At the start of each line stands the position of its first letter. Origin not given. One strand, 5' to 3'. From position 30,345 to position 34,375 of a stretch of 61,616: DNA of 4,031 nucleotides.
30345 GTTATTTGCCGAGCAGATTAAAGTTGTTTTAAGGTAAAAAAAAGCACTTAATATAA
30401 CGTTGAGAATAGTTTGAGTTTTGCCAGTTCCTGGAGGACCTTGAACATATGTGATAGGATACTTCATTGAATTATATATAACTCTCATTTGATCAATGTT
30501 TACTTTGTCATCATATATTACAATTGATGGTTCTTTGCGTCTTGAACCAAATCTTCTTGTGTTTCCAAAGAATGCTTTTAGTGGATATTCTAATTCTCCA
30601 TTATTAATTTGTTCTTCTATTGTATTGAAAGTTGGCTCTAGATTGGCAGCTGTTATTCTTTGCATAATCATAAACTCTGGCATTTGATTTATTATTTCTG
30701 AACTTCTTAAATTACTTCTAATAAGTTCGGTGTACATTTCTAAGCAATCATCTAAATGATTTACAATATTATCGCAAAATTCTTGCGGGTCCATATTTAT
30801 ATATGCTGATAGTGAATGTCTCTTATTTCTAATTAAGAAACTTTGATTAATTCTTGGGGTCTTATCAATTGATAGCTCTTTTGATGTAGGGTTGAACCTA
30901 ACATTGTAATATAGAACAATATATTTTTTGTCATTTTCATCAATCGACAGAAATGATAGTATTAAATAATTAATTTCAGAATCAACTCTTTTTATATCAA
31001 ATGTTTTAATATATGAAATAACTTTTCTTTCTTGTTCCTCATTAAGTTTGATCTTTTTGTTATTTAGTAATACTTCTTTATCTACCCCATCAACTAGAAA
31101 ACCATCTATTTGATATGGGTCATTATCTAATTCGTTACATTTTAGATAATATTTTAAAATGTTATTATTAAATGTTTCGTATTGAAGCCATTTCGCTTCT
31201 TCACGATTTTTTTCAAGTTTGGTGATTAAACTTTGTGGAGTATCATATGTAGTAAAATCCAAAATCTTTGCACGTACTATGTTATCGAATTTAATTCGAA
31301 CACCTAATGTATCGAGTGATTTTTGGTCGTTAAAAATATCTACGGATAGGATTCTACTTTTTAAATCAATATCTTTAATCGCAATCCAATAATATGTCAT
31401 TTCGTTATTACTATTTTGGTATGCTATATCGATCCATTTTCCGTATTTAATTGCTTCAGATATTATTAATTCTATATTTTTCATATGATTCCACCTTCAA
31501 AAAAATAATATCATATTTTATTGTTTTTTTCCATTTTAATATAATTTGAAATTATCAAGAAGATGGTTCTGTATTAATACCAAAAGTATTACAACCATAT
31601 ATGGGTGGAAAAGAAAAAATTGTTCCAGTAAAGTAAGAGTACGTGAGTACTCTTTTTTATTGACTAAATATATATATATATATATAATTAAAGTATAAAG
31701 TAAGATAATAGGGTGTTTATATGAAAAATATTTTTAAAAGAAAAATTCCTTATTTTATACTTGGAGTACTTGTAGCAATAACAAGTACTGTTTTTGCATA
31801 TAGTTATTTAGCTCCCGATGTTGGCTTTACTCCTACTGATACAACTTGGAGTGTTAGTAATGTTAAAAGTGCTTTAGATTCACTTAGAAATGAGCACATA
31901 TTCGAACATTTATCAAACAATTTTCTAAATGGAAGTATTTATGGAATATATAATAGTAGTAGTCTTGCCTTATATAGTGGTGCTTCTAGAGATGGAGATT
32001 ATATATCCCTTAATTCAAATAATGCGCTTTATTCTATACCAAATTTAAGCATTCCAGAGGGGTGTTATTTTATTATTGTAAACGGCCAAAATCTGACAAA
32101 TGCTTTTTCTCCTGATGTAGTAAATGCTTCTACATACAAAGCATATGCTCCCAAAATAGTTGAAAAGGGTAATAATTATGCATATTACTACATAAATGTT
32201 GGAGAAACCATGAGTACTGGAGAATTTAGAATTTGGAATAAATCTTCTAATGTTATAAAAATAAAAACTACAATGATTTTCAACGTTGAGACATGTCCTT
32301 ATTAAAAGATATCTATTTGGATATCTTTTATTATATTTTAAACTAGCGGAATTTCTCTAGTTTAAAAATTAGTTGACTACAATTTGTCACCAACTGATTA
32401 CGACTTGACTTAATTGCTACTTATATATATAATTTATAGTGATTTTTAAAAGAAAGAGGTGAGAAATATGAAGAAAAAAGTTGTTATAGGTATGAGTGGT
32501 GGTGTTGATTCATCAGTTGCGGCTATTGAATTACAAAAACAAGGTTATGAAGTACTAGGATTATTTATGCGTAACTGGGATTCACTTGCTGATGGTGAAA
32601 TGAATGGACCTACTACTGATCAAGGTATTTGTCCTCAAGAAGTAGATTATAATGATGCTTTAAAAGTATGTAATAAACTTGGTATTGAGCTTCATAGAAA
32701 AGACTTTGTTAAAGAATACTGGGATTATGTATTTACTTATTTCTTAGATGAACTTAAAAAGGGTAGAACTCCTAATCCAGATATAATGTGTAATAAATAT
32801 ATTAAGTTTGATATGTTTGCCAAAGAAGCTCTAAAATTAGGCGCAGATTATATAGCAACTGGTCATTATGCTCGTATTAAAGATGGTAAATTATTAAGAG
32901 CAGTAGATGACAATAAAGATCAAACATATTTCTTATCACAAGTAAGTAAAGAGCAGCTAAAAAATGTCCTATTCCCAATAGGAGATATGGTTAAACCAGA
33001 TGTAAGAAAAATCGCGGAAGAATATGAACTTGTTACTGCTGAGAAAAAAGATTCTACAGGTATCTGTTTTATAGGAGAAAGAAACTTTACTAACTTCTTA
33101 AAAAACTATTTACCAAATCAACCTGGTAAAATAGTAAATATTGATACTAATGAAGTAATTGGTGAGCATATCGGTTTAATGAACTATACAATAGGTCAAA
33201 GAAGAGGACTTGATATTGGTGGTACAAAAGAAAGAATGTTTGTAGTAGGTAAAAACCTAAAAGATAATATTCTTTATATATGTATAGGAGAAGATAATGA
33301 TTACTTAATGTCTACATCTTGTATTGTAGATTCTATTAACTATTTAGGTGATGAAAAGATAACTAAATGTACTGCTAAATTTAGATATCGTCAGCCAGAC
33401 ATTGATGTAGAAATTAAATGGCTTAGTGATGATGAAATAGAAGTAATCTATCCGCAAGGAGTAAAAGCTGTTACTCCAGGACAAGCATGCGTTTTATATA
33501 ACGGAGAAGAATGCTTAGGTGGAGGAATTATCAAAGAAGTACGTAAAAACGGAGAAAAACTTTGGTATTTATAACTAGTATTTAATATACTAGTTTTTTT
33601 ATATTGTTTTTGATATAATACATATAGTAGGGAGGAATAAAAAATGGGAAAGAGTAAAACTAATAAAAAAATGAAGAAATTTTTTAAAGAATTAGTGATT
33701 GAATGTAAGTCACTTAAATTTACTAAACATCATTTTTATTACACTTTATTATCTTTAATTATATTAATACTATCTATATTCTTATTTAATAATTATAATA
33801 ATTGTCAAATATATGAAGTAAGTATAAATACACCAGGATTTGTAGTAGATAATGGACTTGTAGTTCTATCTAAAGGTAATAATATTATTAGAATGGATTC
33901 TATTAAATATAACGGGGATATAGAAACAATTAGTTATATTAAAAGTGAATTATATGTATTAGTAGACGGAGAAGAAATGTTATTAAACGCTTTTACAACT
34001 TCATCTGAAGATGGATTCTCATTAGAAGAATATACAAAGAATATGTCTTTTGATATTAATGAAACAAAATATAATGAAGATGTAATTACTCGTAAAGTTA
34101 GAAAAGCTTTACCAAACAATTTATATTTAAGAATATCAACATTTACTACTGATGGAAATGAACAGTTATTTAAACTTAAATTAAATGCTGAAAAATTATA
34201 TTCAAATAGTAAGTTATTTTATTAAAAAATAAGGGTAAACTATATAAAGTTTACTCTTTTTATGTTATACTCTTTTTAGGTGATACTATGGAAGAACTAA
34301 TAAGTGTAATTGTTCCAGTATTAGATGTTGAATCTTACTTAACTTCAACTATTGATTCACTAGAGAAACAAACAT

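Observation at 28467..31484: Stand-alone 1005-aa WYL-like / SF1 helicase / PD-(D/E)xK-like nuclease fusion: candidate single-gene anti-phage system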

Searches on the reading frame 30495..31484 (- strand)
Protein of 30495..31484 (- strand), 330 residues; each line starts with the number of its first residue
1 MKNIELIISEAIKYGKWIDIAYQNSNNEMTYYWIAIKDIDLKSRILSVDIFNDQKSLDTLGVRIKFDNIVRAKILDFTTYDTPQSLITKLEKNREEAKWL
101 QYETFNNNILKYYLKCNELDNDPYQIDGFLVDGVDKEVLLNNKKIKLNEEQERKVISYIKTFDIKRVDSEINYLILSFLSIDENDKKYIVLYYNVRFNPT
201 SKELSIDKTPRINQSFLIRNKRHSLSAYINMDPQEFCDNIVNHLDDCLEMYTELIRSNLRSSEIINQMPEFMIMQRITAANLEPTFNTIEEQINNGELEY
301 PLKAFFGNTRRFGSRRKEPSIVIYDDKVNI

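Call 30: search_protein_representatives(protein=window:30495-31484:-)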
Query: 330 residues. Proteins with E-value up to 0.001 (for the whole library): 295; up to 1e-10: 200; up to 1e-30: 74. The best 150 are listed.
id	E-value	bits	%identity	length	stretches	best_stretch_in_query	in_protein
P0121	1.9e-104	366.0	52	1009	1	4-330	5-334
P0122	1.7e-80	287.3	44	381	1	3-330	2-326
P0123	4.1e-70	253.2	42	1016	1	2-328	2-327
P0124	1.0e-69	251.9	64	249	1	1-186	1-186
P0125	3.8e-66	240.1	43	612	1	1-329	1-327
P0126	2.5e-65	237.5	44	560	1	8-330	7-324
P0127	5.3e-65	236.4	42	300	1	3-304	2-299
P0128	5.7e-65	236.3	39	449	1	4-330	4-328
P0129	5.0e-61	223.3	63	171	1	4-167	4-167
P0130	1.7e-59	218.3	39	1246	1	6-330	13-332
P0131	1.3e-58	215.4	40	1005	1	4-329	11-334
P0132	1.6e-58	215.0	40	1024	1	6-330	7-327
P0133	8.1e-57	209.5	41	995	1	5-330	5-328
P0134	8.2e-56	206.2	39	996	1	3-329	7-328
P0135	1.8e-55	205.0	40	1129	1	5-329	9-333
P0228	8.9e-23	97.7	28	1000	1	1-330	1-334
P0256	2.9e-19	86.1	28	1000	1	7-311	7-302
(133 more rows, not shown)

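Call 56: search_solved_structures(query=A6, max_evalue=10)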
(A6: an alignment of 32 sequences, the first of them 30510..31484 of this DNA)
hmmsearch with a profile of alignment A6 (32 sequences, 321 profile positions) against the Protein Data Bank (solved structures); distinct sequences matched with E-value up to 10: 2.
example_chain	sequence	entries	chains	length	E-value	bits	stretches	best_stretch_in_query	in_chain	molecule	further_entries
3zvk_A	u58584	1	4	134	0.095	15.6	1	136-221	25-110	TOXIN OF TOXIN-ANTITOXIN SYSTEM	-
4r9i_A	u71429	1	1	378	1.6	11.5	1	174-253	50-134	Serpin-18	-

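Call 63: predict_structure(alignment_id=A6)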
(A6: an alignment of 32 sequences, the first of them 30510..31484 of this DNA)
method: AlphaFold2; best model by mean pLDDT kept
length: 325 residues; sequences in the alignment: 32
mean_pLDDT: 87.8   pTM: 0.83
mean pLDDT of the five models: 87.8, 87.7, 86.1, 85.4, 85.1
residues with pLDDT >= 90: 203; 70-90: 97; 50-70: 9; < 50: 16
segments of 3 or more residues with pLDDT < 50: 310-319, 321-325
pLDDT, mean of each block of 10 residues (from residue 1): 84 96 96 98 97 95 97 96 96 91 72 85 86 84 94 94 90 94 91 96 94 91 92 88 87 93 91 91 83 81 66 46 42
secondary structure, 60 per line:
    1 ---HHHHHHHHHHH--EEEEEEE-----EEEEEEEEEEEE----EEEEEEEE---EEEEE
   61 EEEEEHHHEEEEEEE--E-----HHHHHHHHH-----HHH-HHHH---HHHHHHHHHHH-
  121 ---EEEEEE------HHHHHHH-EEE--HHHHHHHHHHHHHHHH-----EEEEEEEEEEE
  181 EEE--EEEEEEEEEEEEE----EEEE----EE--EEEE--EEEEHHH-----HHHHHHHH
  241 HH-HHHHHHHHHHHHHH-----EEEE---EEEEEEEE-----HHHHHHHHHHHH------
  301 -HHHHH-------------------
elements in order: H4-14 E17-23 E29-40 E45-52 E56-65 E69-75 H84-92 H102-105 H109-119 E124-129 H136-142 E144-146 H149-164 E170-183 E186-198 E203-206 E215-218 E221-224 H233-242 H244-257 E263-266 E270-277 H283-294 H302-306

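Call 68: fold_search(model_id=the predicted structure, library=pdb)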
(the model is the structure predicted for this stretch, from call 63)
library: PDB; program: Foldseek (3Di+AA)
matches with E <= 10: 811; with E <= 0.001: 0
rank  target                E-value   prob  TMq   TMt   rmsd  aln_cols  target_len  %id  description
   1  7qfz_C                3.8e-03  1.00  0.19  0.21   5.6        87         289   18  BrxR, a WYL-domain containing transcriptional regulator (released 2022-05-18)
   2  7qfz_G                6.0e-03  1.00  0.19  0.21   5.6        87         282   18  BrxR, a WYL-domain containing transcriptional regulator (released 2022-05-18)
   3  9e5c_6e               7.6e-03  0.66  0.14  0.02  23.5       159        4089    9  Cryo-EM structure of 96 nm repeat of microtubule doublet from T. brucei flagellum (released 2025-03-12)
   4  7qfz_A                9.1e-03  1.00  0.19  0.21   5.6        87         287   18  BrxR, a WYL-domain containing transcriptional regulator (released 2022-05-18)
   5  9fnd_Y                1.1e-02  1.00  0.16  0.17   3.6        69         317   16  Transcriptional activator PafBC bound to mycobacterial RNA polymerase (released 2025-02-12)
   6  7tb5                  1.2e-02  1.00  0.20  0.24   4.0        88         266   14  Structure of P. aeruginosa PA17 CapW (released 2022-01-19)
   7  7qfz_B                1.2e-02  1.00  0.19  0.21   5.6        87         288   18  BrxR, a WYL-domain containing transcriptional regulator (released 2022-05-18)
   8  7qfz_E                1.4e-02  1.00  0.20  0.22   4.6        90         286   21  BrxR, a WYL-domain containing transcriptional regulator (released 2022-05-18)
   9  7qfz_H                1.6e-02  1.00  0.19  0.22   5.6        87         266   18  BrxR, a WYL-domain containing transcriptional regulator (released 2022-05-18)
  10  6sj9_B                1.9e-02  0.97  0.21  0.11  16.9       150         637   10  Proteasome accessory factor B/C (PafBC) of Arthrobacter aurescens (released 2019-10-16)
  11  7qfz_D                2.3e-02  0.99  0.20  0.22   5.0        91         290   21  BrxR, a WYL-domain containing transcriptional regulator (released 2022-05-18)
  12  1ib8                  2.6e-02  1.00  0.15  0.28   3.3        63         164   14  SOLUTION STRUCTURE AND FUNCTION OF A CONSERVED PROTEIN SP14.3 ENCODED BY AN ESSENTIAL STREPTOCOCCUS PNEUMONIAE GENE (released 2002-03-27)
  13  6sj9_A                2.8e-02  1.00  0.22  0.12   5.2        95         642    7  Proteasome accessory factor B/C (PafBC) of Arthrobacter aurescens (released 2019-10-16)
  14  7bu9_G                2.9e-02  0.21  0.16  0.25  19.6       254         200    9  Crystal Structure of Spindlin1-H3(K4me3-K9me2) complex (released 2020-10-14)
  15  9pfv_Q                3.3e-02  0.51  0.19  0.19  19.8       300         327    8  The cryo-EM structure of C. crescentus DriD-ssDNA-RNAP-Sigma73-CCNA_03891/CCNA_01149 promoter transcription activation (released 2026-02-25)
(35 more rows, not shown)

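Call 74: search_protein_families(library=pfam, alignment_id=A6, max_evalue=10)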
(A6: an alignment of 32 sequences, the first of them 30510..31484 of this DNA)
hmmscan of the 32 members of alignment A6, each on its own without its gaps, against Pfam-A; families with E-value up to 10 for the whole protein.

A. member 1, window:30510-31484:- (325 aa): 5 families
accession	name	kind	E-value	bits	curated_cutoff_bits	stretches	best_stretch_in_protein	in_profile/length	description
PF11603.13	Sir1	-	0.011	16.6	24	1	126-174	9-59/120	Sir1, ORC-binding domain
PF24475.1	RBD_DEAH11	-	0.07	13.7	28.4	1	36-82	23-70/115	DEAH11-like, RNA-binding domain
PF22927.2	INT1_R3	-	0.086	12.9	27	1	225-272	78-126/160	Integrator complex subunit 1, R3 domain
PF11113.13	Phage_head_chap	-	0.17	12.4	25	1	181-204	7-29/56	Head assembly gene product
PF07527.18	Hairy_orange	-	0.3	11.8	25.3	1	225-248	17-39/40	Hairy Orange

B. families by the number of members that match (of 32 scanned): 29 families (the first 25 are shown)
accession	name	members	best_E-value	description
PF13280.12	WYL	5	0.048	WYL domain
PF08863.15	YolD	2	0.45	YolD-like protein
PF16378.10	DUF4988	1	0.0066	Domain of unknown function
PF11603.13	Sir1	1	0.011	Sir1, ORC-binding domain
PF06996.16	T6SS_TssG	1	0.019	Type VI secretion, TssG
PF24384.1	Ig_TMM62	1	0.024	TMEM62 Ig-like domain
PF14793.11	DUF4478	1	0.03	Pyrimidine/purine nucleotide 5'-monophosphate nucleosidases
PF16231.10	DUF4890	1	0.048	Domain of unknown function (DUF4890)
PF14724.11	mit_SMPDase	1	0.052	Mitochondrial-associated sphingomyelin phosphodiesterase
PF10543.14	ORF6N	1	0.058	ORF6N domain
PF24475.1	RBD_DEAH11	1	0.07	DEAH11-like, RNA-binding domain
PF07500.19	TFIIS_M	1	0.073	Transcription factor S-II (TFIIS), central domain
PF13720.11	Acetyltransf_11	1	0.083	Udp N-acetylglucosamine O-acyltransferase; Domain 2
PF14317.12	YcxB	1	0.085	YcxB-like protein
PF22927.2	INT1_R3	1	0.086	Integrator complex subunit 1, R3 domain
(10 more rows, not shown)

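Call 78: fold_search(model_id=the predicted structure, library=viral)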
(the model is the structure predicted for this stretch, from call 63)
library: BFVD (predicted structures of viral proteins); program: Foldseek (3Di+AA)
matches with E <= 10: 1216; with E <= 0.001: 1
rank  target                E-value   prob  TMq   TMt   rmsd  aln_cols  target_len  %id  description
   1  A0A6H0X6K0            7.7e-04  0.72  0.16  0.21  20.9       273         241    9  Uncharacterized protein [Aeromonas phage PS]
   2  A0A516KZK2            1.7e-03  1.00  0.17  0.43  14.0       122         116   17  (no name in the UniProt tables at hand)
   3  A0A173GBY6            3.1e-03  1.00  0.17  0.54   9.9        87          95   13  Uncharacterized protein [Bacillus phage SalinJah]
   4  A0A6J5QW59            9.5e-03  1.00  0.16  0.65   2.9        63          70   14  Uncharacterized protein [uncultured Caudovirales phage]
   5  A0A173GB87            1.3e-02  1.00  0.18  0.69   3.2        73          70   15  Uncharacterized protein [Bacillus phage SalinJah]
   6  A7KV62                1.3e-02  1.00  0.18  0.35   2.5        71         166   13  (no name in the UniProt tables at hand)
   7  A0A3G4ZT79            1.3e-02  0.69  0.14  0.22  12.3       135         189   16  DUF2314 domain-containing protein [Edafosvirus sp.]
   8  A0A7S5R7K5            1.5e-02  0.66  0.13  0.29  15.2       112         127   18  Uncharacterized protein [Rhizobium phage RHph_Y65]
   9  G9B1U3                1.6e-02  1.00  0.18  0.46   6.9        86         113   15  Gp192 [Bacillus phage W.Ph.]
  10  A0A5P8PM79            1.8e-02  1.00  0.19  0.67   3.3        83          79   12  Uncharacterized protein [Stenotrophomonas phage Moby]
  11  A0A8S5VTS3            1.8e-02  0.09  0.13  0.15  19.9       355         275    8  Uncharacterized protein [Ackermannviridae sp.]
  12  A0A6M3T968            2.0e-02  1.00  0.17  0.42   2.8        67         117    9  (no name in the UniProt tables at hand)
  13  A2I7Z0                2.0e-02  0.98  0.13  0.49   5.9        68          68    7  Uncharacterized protein [Erwinia phage Era103]
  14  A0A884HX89            2.0e-02  0.16  0.17  0.18  12.9       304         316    8  (no name in the UniProt tables at hand)
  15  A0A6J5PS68            2.4e-02  0.05  0.09  0.07  24.2       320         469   10  Baseplate protein J-like [uncultured Caudovirales phage]
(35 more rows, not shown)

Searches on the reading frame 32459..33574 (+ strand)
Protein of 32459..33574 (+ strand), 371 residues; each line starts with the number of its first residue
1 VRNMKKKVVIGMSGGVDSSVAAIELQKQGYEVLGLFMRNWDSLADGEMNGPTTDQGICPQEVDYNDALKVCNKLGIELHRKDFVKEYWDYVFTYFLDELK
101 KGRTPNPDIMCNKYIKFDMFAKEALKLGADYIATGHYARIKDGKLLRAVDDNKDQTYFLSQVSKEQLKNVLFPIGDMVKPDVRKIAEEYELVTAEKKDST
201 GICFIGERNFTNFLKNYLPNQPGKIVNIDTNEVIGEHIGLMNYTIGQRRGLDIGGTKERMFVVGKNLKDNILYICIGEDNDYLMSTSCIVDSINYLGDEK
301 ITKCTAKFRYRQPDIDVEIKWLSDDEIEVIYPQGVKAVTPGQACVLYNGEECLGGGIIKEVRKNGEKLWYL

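Call 14: search_protein_families(library=pfam, proteins=[window:32459-33574:+], max_evalue=0.001)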
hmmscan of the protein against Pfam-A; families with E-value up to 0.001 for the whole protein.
window:32459-33574:+ (371 aa): 4 families
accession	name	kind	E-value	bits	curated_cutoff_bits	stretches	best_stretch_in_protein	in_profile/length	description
PF03054.22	tRNA_Me_trans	-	7.9e-77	257.9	20.6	1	6-206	1-201/202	tRNA methyl transferase HUP domain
PF20259.3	tRNA_Me_trans_M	-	6.2e-25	87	27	1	212-275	2-65/66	tRNA methyl transferase PRC-barrel domain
PF20258.4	tRNA_Me_trans_C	-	5.5e-22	78.3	20.6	1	286-358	2-77/77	Aminomethyltransferase beta-barrel domain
PF02540.23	NAD_synthase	-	1.7e-05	24.5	21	1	5-82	18-80/242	NAD synthase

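Call 59: find_encoding_contigs(protein=window:32459-33574:+, flank=10000, max_places=8)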
Protein window:32459-33574:+ (371 aa): no gene with exactly this product is on record in the collection.

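Call 61: find_encoding_contigs(protein=window:32468-33574:+, flank=10000, max_places=8)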
Protein window:32468-33574:+ (368 aa): 1 contig read that carries it; 1 place shown.
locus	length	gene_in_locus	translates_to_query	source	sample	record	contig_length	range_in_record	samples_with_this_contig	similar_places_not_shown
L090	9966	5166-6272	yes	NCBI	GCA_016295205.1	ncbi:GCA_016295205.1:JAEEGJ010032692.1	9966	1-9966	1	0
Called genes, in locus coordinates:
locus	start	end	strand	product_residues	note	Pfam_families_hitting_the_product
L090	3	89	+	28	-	?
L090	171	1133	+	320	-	PF12810:ALK_LTK_GRD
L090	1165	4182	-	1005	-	PF01443:Viral_helicase1 (faint), PF13086:AAA_11, PF13245:AAA_19 (weak), PF13604:AAA_30 (faint), PF13087:AAA_12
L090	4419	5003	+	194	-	-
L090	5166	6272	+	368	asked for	PF03054:tRNA_Me_trans, PF20259:tRNA_Me_trans_M, PF20258:tRNA_Me_trans_C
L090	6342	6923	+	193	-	-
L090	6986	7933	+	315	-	PF00535:Glycos_transf_2, PF10111:Glyco_tranf_2_2 (weak), PF13641:Glyco_tranf_2_3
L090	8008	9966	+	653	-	?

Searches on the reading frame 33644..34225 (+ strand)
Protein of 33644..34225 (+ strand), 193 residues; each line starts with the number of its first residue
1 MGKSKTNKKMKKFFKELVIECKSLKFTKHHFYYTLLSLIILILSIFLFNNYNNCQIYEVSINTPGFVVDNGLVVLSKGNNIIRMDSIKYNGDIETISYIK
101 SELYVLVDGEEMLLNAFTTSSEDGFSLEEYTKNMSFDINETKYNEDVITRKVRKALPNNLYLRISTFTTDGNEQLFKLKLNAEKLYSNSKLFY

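Call 14: search_protein_families(library=pfam, proteins=[window:33644-34225:+], max_evalue=0.001)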
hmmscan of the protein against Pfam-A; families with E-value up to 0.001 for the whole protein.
window:33644-34225:+ (193 aa): 1 family
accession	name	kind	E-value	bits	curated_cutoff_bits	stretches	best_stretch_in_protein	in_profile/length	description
PF06977.17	SdiA-regulated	-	0.00044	19.9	21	1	71-142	46-116/249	SdiA-regulated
